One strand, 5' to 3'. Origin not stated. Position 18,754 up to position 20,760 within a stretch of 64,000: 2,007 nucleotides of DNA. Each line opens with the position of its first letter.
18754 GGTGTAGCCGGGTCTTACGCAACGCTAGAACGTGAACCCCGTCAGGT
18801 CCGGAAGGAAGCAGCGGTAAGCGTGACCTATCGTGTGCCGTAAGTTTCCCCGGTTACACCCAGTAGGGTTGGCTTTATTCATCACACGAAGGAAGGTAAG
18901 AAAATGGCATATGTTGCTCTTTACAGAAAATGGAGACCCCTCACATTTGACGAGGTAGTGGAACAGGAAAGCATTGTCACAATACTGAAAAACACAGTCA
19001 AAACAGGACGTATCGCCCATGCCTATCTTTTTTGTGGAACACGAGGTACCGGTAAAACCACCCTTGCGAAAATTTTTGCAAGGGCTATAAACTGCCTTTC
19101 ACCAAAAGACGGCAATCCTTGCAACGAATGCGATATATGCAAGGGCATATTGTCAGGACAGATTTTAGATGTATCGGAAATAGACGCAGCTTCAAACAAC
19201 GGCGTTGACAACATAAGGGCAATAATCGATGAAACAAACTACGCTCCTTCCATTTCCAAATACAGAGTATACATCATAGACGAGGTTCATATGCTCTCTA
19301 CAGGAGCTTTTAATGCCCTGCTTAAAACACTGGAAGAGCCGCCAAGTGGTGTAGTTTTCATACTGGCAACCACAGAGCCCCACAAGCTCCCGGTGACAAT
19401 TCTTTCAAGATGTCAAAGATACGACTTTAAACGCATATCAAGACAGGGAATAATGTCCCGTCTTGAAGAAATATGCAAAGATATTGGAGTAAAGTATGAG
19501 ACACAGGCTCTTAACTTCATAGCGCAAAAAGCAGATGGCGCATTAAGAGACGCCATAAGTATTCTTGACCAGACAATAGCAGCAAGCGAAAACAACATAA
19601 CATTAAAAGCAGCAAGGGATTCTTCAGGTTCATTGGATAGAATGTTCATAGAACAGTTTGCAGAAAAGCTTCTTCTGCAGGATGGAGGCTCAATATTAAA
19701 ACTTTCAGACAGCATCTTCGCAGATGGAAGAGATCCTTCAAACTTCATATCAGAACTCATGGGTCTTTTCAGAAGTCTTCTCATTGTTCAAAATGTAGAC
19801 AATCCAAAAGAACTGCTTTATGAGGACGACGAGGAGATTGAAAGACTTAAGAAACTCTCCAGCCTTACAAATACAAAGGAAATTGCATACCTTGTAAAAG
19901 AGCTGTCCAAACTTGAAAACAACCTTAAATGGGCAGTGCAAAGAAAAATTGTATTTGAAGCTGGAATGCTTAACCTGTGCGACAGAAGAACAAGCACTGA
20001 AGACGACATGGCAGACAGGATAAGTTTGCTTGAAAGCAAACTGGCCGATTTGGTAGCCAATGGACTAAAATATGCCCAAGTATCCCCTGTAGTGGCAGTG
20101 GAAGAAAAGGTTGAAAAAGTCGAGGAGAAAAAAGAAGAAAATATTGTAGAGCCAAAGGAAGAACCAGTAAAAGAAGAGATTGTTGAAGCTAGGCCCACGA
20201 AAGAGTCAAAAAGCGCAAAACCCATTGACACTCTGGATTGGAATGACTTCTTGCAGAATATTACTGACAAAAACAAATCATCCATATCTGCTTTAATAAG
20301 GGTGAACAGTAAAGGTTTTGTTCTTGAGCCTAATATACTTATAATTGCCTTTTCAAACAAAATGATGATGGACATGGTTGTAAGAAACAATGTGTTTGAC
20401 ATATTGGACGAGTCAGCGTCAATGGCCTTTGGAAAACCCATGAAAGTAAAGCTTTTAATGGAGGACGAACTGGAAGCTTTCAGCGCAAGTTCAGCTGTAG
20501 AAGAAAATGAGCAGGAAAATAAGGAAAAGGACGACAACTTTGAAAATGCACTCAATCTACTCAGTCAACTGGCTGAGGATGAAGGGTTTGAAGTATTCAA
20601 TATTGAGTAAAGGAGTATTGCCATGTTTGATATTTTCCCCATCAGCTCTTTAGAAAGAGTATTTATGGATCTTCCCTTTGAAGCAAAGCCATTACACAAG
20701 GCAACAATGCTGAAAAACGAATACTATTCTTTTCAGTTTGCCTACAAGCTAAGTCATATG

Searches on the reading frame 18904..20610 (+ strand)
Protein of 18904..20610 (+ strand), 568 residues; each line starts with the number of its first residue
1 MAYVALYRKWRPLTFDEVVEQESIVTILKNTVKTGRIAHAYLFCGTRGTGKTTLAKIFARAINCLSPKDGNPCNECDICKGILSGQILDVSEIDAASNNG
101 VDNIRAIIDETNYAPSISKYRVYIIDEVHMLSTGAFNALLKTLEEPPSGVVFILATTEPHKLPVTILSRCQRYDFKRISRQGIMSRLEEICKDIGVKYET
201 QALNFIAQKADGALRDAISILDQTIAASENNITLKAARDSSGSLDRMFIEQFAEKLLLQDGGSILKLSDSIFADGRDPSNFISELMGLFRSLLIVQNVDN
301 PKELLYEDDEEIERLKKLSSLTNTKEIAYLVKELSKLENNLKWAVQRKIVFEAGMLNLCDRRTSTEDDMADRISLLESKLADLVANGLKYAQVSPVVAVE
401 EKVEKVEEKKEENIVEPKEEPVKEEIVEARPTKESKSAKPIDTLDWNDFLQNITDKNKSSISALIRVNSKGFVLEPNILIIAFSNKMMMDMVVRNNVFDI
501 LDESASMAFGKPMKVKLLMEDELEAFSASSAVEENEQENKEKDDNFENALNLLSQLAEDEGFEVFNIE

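Call 53: search_protein_families(library=pfam, proteins=[window:18904-20610:+], max_evalue=0.00001)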
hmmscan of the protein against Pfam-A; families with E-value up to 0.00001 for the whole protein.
window:18904-20610:+ (568 aa): 5 families
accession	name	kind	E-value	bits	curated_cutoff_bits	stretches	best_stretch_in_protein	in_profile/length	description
PF13177.12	DNA_pol3_delta2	-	1.1e-45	156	27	1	21-178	2-160/161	DNA polymerase III, delta subunit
PF00004.35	AAA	-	2.1e-13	51.3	21.2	1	42-172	2-125/131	ATPase family associated with various cellular activities (AAA)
PF22608.2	DNAX_ATPase_lid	-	2.2e-13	50.2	27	1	183-229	2-48/49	DNA polymerase III clamp loader subunit, ATPase lid domain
PF12169.13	DNA_pol3_gamma3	-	1e-09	38.7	24.4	1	233-360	2-129/143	DNA polymerase III subunits gamma and tau domain III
PF13401.12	AAA_22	-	7.2e-07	30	27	0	41-157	8-123/130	AAA domain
